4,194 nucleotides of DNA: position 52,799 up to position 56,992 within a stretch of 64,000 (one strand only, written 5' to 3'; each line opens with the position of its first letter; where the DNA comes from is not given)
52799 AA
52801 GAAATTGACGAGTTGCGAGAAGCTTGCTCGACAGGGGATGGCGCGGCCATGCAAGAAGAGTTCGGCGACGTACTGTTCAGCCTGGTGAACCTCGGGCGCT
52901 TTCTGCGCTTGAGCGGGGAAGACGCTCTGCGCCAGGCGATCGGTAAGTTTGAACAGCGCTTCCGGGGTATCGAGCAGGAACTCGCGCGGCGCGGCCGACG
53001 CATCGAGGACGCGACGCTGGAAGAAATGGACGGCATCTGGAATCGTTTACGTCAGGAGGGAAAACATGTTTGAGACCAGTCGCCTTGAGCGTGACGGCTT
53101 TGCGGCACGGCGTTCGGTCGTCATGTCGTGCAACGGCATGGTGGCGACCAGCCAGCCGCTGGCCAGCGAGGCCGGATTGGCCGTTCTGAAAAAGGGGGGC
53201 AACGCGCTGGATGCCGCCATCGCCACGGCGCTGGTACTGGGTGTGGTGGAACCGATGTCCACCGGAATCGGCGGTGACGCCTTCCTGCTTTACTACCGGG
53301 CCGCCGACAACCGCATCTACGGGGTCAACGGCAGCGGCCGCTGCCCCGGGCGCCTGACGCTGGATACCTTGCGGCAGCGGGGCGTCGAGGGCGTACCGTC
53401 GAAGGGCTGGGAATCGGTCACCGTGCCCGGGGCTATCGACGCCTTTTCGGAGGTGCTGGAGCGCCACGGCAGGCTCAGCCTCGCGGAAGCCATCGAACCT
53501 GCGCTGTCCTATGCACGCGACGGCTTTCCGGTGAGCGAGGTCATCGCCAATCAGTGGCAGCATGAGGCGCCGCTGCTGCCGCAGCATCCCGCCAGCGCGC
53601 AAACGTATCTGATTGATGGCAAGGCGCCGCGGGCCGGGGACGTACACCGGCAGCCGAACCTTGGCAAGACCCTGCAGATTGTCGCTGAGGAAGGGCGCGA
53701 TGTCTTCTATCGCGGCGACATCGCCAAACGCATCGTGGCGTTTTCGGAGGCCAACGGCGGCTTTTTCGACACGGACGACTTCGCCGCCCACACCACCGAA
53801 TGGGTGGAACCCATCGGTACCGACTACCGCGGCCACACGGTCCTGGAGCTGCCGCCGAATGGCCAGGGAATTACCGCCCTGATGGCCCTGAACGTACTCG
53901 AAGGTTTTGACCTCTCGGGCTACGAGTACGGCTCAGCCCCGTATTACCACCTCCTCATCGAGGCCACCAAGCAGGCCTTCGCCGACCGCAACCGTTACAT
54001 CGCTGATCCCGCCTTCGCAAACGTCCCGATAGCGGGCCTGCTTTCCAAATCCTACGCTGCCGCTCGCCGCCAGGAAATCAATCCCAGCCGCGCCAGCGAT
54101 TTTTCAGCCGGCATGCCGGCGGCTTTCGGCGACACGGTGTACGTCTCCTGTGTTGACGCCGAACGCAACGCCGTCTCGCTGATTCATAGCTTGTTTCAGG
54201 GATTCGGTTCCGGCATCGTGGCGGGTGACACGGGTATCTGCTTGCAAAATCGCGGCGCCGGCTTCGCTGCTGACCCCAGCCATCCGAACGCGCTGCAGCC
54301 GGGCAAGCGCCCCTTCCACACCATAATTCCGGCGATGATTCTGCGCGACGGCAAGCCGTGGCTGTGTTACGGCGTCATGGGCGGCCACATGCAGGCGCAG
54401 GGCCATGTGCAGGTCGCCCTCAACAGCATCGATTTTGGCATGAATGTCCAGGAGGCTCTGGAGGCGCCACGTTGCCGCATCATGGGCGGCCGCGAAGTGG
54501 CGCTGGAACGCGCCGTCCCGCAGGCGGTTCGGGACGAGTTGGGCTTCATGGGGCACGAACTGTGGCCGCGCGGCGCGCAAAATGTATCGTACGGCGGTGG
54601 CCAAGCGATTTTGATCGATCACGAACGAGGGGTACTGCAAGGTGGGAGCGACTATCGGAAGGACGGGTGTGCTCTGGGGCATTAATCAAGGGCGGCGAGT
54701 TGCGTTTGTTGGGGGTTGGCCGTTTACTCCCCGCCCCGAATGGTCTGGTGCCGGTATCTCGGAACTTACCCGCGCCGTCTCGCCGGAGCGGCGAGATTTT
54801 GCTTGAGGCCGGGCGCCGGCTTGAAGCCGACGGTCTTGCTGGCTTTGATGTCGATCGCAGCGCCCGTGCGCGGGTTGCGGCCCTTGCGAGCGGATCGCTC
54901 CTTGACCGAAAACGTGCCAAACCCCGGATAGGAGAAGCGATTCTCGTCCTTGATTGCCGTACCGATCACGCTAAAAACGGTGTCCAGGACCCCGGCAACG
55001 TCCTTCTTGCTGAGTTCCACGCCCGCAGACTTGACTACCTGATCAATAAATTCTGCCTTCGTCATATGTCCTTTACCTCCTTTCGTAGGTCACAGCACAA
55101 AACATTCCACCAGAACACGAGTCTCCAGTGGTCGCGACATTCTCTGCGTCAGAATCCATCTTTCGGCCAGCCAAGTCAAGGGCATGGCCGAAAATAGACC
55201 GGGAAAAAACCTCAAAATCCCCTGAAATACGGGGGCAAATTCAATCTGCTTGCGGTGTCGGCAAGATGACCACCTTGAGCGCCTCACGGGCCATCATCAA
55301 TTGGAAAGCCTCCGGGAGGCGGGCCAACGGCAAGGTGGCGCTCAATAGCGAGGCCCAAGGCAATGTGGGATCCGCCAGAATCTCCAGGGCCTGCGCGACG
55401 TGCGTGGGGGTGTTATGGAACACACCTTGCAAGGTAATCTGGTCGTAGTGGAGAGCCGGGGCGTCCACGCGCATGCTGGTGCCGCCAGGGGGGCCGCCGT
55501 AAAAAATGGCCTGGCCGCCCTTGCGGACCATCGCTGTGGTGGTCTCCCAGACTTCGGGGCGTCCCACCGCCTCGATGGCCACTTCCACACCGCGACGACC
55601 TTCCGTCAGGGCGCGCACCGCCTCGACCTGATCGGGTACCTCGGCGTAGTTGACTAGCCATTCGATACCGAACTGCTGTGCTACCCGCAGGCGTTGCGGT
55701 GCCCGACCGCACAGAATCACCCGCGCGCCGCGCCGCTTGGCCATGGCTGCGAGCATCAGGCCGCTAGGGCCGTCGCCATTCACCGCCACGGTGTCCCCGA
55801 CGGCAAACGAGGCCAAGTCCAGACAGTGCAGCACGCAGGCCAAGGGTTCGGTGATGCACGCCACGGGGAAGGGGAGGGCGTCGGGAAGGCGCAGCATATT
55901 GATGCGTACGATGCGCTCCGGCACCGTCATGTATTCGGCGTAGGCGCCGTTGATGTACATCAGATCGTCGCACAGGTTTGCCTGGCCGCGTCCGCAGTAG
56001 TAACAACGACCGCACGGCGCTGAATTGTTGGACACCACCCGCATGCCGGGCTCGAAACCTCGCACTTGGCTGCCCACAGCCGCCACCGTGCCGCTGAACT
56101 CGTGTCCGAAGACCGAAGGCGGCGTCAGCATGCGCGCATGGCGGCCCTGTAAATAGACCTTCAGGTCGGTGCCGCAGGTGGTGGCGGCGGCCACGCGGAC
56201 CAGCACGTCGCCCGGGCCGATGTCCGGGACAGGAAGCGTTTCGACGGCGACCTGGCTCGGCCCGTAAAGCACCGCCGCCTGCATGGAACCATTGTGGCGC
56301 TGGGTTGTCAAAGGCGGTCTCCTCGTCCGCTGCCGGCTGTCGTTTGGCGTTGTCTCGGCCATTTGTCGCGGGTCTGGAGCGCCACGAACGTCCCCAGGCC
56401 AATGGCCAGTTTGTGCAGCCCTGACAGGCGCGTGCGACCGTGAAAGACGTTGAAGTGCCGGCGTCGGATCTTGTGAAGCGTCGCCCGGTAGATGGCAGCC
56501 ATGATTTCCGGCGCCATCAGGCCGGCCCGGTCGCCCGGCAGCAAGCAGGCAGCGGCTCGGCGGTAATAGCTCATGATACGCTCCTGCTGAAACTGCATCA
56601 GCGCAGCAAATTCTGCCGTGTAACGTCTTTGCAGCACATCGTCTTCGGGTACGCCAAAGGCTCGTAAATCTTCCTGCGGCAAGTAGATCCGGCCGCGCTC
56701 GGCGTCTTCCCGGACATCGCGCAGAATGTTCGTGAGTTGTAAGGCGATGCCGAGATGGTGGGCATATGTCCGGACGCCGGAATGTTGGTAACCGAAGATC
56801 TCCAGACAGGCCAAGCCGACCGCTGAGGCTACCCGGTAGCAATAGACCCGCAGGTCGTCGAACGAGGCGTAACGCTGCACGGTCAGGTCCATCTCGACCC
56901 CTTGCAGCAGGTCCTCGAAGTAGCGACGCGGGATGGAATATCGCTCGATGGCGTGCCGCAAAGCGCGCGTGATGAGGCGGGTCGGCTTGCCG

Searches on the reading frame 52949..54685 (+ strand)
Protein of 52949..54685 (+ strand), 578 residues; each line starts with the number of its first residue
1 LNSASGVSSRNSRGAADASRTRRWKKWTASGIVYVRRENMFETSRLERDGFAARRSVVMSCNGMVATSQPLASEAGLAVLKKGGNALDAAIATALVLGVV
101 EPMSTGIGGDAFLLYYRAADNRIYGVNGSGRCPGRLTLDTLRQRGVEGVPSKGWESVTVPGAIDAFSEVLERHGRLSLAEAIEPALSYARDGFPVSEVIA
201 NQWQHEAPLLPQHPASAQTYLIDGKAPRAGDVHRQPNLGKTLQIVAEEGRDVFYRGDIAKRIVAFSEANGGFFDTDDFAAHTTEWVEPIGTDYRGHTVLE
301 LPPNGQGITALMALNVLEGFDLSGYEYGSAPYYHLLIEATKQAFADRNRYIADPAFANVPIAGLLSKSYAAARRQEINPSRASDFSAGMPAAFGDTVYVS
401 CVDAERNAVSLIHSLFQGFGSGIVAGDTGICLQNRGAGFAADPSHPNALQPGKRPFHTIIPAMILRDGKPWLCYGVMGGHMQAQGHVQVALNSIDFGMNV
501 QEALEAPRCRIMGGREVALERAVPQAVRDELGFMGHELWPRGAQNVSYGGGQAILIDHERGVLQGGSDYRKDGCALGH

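Call 58: search_protein_families(library=pfam, proteins=[window:52949-54685:+], max_evalue=0.00001)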
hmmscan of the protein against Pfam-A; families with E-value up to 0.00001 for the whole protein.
window:52949-54685:+ (578 aa): 1 family
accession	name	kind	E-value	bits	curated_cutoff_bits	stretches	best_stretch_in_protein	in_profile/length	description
PF01019.26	G_glu_transpept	-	2.1e-158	528.7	27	1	78-573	2-512/512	Gamma-glutamyltranspeptidase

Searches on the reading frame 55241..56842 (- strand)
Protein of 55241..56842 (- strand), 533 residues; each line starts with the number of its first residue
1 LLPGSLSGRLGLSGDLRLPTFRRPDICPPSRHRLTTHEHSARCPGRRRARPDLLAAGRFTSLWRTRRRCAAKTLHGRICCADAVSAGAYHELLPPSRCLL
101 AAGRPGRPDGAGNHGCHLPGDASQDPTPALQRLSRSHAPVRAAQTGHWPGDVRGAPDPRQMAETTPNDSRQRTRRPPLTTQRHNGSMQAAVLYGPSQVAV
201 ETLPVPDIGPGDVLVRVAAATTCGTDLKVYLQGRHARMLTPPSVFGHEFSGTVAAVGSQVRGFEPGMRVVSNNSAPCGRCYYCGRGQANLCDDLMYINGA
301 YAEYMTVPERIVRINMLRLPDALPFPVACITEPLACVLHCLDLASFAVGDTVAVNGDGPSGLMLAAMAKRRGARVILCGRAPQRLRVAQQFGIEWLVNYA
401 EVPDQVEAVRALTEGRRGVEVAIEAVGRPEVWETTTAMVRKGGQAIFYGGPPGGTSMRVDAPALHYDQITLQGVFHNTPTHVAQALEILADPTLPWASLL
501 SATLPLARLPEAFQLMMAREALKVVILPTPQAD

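Call 58: search_protein_families(library=pfam, proteins=[window:55241-56842:-], max_evalue=0.00001)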
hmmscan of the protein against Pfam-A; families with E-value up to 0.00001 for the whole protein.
window:55241-56842:- (533 aa): 2 families
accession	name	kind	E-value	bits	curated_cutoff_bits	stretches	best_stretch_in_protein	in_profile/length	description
PF08240.17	ADH_N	-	8.9e-29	100.3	23.5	1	209-311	1-98/104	Alcohol dehydrogenase GroES-like domain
PF00107.32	ADH_zinc_N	-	4.8e-23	82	31.8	1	361-490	3-128/129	Zinc-binding dehydrogenase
